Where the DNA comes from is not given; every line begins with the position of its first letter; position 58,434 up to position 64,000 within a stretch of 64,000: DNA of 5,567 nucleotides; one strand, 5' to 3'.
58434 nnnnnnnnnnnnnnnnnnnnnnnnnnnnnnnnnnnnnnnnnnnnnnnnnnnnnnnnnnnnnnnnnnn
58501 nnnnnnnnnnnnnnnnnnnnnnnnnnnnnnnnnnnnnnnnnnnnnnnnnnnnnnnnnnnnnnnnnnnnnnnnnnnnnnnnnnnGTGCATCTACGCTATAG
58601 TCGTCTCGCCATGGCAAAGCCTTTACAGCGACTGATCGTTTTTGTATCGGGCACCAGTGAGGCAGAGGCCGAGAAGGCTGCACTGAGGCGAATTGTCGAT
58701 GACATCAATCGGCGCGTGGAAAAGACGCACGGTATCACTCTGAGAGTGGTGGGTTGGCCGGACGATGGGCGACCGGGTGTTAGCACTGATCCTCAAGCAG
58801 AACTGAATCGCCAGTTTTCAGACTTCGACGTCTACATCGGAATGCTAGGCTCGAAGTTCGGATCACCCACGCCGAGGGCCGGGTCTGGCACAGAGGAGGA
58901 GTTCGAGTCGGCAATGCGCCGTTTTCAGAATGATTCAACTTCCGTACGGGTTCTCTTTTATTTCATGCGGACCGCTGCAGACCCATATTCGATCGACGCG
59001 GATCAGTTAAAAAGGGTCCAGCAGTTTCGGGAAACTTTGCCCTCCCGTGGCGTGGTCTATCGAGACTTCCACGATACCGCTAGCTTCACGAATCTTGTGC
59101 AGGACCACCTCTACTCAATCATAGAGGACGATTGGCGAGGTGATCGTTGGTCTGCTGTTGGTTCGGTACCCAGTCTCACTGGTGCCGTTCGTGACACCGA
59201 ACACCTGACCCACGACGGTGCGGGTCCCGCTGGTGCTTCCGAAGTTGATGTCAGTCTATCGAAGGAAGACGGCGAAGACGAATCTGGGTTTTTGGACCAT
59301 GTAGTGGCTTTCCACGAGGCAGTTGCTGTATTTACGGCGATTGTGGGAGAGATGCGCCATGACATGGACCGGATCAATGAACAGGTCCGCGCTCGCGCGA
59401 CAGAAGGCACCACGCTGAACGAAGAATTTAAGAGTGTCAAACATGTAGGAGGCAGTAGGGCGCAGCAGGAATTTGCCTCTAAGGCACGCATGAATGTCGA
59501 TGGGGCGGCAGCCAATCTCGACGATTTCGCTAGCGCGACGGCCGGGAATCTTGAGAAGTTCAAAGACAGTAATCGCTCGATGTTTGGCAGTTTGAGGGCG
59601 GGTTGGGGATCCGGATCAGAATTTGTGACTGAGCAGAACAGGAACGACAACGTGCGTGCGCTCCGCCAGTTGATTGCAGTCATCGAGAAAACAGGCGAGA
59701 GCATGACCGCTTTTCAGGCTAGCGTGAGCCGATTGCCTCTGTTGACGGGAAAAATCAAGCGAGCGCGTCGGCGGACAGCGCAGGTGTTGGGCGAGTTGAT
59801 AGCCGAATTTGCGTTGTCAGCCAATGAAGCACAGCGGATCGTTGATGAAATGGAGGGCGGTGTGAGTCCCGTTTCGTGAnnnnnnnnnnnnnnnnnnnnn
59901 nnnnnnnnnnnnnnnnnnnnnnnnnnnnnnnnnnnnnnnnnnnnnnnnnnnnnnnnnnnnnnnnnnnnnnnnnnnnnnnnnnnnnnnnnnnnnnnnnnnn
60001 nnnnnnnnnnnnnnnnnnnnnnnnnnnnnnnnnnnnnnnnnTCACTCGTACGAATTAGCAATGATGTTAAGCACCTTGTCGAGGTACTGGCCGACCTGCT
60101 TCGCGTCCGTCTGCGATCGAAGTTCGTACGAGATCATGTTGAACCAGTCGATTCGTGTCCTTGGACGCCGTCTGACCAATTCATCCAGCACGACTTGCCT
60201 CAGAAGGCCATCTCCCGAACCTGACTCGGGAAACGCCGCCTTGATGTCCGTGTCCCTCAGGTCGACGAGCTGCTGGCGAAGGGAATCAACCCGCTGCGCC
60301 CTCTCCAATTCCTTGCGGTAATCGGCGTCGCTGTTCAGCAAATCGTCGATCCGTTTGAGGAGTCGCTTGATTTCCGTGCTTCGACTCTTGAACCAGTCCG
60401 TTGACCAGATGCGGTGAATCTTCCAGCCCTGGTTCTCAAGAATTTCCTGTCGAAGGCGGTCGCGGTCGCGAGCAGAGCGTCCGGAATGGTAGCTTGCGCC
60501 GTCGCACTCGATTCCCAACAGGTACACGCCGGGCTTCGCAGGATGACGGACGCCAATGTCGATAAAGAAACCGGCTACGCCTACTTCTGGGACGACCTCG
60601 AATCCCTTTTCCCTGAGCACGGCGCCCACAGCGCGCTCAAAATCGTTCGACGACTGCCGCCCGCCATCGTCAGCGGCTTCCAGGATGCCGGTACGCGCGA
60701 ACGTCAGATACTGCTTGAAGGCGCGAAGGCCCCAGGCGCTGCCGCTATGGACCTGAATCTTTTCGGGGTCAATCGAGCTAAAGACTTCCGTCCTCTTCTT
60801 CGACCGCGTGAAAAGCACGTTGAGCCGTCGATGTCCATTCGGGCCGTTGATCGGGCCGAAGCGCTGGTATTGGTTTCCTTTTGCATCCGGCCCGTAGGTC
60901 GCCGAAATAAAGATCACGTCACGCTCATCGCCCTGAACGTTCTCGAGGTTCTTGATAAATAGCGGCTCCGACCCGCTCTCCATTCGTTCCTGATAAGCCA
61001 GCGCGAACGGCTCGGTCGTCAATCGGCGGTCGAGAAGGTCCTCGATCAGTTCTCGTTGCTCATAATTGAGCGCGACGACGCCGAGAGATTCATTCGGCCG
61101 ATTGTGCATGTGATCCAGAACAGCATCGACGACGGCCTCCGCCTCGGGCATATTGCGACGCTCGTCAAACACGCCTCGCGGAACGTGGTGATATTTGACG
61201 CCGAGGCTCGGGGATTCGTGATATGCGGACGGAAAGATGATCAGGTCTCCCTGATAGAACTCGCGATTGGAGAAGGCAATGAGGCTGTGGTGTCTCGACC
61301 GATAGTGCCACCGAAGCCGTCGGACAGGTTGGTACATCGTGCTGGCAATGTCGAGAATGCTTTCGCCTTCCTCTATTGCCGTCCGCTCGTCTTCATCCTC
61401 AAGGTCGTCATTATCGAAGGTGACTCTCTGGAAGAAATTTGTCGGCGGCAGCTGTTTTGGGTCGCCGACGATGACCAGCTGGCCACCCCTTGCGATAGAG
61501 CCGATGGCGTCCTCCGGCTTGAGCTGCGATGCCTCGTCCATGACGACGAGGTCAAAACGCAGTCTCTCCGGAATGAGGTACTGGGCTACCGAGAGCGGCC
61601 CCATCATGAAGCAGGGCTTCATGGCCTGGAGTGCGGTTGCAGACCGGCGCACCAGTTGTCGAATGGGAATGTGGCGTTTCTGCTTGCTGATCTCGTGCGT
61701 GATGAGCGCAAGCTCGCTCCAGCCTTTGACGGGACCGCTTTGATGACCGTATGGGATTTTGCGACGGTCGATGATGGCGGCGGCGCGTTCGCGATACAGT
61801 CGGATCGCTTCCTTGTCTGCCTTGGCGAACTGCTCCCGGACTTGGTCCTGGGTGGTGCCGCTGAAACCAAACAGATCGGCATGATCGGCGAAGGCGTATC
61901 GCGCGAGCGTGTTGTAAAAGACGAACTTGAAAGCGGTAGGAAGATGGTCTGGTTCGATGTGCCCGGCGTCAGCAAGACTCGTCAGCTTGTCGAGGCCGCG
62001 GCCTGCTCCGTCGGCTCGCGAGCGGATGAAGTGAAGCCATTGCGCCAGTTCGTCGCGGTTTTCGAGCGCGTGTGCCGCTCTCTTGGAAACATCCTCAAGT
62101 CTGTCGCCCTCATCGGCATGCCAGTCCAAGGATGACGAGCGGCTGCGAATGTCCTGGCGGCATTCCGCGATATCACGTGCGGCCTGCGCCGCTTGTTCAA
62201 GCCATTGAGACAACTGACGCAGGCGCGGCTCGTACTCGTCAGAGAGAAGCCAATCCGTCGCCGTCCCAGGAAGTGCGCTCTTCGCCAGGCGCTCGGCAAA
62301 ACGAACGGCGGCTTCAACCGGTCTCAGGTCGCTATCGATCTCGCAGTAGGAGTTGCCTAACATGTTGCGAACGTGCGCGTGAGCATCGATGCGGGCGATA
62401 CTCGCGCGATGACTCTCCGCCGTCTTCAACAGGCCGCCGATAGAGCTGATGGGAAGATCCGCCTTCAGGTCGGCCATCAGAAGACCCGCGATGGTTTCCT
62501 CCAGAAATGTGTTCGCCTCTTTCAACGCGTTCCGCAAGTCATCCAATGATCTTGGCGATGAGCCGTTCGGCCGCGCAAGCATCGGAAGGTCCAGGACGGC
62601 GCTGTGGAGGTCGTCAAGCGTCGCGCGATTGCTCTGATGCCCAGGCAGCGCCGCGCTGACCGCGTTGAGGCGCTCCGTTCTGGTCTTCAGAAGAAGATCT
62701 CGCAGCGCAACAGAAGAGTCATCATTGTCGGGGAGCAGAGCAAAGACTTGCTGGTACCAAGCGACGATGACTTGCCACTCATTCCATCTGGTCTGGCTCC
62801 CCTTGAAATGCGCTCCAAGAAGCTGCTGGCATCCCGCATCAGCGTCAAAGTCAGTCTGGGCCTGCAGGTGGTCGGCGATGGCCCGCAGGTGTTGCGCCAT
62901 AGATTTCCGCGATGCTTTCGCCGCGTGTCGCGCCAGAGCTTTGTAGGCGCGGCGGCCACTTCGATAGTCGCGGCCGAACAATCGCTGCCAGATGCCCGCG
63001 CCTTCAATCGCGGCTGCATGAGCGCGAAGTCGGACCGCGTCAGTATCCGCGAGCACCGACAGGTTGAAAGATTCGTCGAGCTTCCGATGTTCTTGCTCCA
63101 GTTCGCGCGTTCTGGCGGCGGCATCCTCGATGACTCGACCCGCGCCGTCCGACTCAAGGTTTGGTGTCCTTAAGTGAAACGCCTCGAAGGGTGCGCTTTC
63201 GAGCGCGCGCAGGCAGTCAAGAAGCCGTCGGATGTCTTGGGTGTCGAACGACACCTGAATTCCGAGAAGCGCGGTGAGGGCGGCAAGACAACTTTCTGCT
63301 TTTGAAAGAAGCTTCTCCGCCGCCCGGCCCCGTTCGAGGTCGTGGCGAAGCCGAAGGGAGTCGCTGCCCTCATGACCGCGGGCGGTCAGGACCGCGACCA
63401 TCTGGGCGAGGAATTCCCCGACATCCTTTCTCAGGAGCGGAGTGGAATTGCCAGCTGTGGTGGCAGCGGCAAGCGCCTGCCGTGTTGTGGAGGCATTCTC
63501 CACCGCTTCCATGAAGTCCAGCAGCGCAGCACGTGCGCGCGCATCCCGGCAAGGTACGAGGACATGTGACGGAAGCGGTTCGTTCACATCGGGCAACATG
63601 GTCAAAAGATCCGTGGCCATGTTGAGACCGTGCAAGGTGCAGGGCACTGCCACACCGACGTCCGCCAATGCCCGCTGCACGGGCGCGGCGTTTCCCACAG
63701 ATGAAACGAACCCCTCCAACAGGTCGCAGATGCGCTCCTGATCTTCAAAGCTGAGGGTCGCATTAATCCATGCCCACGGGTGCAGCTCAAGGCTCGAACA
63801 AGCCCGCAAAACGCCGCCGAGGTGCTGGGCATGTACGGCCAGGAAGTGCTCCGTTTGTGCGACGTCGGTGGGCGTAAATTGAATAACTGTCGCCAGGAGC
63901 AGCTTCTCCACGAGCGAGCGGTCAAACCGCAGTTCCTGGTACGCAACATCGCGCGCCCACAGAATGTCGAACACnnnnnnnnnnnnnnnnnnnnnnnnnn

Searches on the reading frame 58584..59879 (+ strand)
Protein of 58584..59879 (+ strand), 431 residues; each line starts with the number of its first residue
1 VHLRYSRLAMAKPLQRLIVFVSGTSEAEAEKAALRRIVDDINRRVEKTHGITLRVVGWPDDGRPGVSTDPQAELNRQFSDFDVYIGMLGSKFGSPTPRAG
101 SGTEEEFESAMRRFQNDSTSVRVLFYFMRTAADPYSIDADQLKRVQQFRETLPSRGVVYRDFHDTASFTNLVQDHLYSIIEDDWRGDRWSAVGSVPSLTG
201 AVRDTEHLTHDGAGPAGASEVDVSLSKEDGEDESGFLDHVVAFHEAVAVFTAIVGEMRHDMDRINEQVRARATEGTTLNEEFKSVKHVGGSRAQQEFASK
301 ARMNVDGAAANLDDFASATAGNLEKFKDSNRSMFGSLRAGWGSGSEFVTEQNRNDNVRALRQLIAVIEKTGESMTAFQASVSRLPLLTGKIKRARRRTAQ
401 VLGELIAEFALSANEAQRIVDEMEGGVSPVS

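Call 3: search_protein_families(library=pfam, proteins=[window:58584-59879:+], max_evalue=1)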
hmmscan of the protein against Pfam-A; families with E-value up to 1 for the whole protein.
window:58584-59879:+ (431 aa): 3 families
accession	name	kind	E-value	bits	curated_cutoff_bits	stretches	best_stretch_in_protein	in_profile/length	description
PF13271.11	DUF4062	-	1.7e-05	25.4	24.7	1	19-110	2-82/82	Domain of unknown function (DUF4062)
PF04778.17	LMP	-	0.054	13.8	26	1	291-356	28-93/158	LMP repeated region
PF04472.17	SepF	-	0.13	12.9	27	0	411-427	32-48/72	Cell division protein SepF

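Call 5: search_protein_families(library=padloc, proteins=[window:58584-59879:+], max_evalue=1)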
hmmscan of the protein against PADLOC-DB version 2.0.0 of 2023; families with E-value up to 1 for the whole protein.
window:58584-59879:+ (431 aa): 1 family
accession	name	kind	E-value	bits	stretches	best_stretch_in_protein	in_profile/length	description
PDLC05050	PDC-S60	-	4.6e-31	105.9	1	19-182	7-169/906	-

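Call 6: search_protein_families(library=ncbifam, proteins=[window:58584-59879:+], max_evalue=1)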
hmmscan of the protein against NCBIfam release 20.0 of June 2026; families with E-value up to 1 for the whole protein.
window:58584-59879:+ (431 aa): 0 families

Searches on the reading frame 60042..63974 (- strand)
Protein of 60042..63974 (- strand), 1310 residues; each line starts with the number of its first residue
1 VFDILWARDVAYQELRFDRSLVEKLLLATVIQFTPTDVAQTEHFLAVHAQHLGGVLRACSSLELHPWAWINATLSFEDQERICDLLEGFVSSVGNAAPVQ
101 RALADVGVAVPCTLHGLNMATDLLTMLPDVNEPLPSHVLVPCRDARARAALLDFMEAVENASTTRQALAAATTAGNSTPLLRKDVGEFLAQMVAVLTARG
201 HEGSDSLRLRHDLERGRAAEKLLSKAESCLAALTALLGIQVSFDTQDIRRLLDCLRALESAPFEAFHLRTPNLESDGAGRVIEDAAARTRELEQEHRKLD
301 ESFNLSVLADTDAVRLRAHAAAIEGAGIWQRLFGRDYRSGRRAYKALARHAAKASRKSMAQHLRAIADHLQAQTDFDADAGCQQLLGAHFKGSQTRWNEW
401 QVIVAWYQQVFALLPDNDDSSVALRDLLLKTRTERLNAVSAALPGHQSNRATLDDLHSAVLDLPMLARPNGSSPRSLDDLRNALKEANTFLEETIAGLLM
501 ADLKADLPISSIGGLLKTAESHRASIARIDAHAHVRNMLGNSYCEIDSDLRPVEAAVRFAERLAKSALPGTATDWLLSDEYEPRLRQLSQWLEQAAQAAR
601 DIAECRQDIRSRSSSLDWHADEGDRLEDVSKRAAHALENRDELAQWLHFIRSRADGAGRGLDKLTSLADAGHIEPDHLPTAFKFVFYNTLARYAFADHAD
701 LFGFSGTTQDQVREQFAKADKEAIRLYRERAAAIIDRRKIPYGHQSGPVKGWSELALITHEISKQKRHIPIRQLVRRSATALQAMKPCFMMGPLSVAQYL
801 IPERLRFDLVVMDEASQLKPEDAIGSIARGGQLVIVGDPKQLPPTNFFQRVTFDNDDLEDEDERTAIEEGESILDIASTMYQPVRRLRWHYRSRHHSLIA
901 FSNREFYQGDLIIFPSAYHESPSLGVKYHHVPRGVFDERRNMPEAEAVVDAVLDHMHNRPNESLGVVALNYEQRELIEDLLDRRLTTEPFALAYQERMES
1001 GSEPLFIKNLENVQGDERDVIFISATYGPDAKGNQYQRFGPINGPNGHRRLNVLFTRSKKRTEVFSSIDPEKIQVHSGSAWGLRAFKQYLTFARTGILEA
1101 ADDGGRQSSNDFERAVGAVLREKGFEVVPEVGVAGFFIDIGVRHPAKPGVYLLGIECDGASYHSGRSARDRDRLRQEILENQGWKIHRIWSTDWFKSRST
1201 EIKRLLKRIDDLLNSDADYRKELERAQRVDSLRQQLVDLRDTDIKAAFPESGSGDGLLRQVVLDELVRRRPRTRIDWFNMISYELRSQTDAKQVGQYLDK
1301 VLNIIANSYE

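Call 3: search_protein_families(library=pfam, proteins=[window:60042-63974:-], max_evalue=1)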
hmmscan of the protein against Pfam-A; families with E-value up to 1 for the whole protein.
window:60042-63974:- (1310 aa): 8 families
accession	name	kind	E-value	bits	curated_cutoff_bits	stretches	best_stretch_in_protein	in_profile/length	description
PF18741.7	MTES_1575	-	8.5e-36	122.4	38.2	1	1112-1209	1-96/96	REase_MTES_1575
PF13087.12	AAA_12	-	1.2e-12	48.3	27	1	872-1064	4-190/195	AAA domain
PF13086.12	AAA_11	-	1.7e-08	35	27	1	804-845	210-253/257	AAA domain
PF08373.16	RAP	-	0.00071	20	24.2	1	1155-1201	1-49/58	RAP domain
PF04480.18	DUF559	-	0.0024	18.2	20.6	1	1155-1207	57-106/109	Protein of unknown function (DUF559)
PF13245.12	AAA_19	-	0.031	14.9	25.1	1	804-844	88-131/134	AAA domain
PF20681.2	DUF6818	-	0.17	12.8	27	1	334-384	24-74/84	Domain of unknown function (DUF6818)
PF20068.4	Amphi-Trp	-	0.21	12.1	27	1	350-383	9-42/93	Amphi-Trp domain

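Call 5: search_protein_families(library=padloc, proteins=[window:60042-63974:-], max_evalue=1)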
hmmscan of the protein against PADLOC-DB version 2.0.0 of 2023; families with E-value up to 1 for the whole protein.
window:60042-63974:- (1310 aa): 7 families
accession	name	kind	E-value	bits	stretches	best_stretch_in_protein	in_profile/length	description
PDLC05009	PDC-S37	-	1.7e-257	856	2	528-1228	661-1357/1550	-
PDLC02194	Hhe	-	5.7e-211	701.5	1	255-1306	824-1895/1911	-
PDLC03924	MkoC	-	1.5e-16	57.7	1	807-1069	671-945/1136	-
PDLC03920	MkoA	-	8.1e-16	55.5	1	800-1060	785-1068/1112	-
PDLC03921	MkoA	-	0.00021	17.1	1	806-845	1296-1335/1607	-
PDLC05065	PDC-S68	-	0.0041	12.9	1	806-844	703-744/1221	-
PDLC01734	typeIV_RecD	-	0.041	10.1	1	808-844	436-475/763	RecD_0_IVD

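Call 6: search_protein_families(library=ncbifam, proteins=[window:60042-63974:-], max_evalue=1)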
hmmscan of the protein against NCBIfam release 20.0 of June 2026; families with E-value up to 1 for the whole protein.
window:60042-63974:- (1310 aa): 7 families
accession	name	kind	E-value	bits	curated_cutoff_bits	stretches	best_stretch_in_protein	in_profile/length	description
NF042953.1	Hhe_antiphage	equivalog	0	1023.7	2000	1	44-1305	509-1797/1797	DUF4011 domain-containing anti-phage protein Hhe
NF058533.1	antiphage_ProA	equivalog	8.5e-233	776.1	1500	2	508-1228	996-1722/1903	anti-phage protein ProA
NF040671.1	PLuB_AAA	exception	3.9e-12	44.4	999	2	804-913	960-1075/1256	PLuB system helicase-like protein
TIGR00376.1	TIGR00376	hypoth_equivalog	1.3e-10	40.4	348.9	1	796-912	355-454/639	IGHMBP2 family helicase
TIGR01447.1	recD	equivalog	0.086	11.4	310.15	1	804-846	260-305/597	exodeoxyribonuclease V subunit alpha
NF011176.0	PRK14581.1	equivalog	0.09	10.9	1091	1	1216-1291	320-395/673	poly-beta-1,6-N-acetyl-D-glucosamine N-deacetylase PgaB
TIGR00632.1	vsr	subfamily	0.1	12.9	97.85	1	1168-1192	94-118/119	DNA mismatch endonuclease Vsr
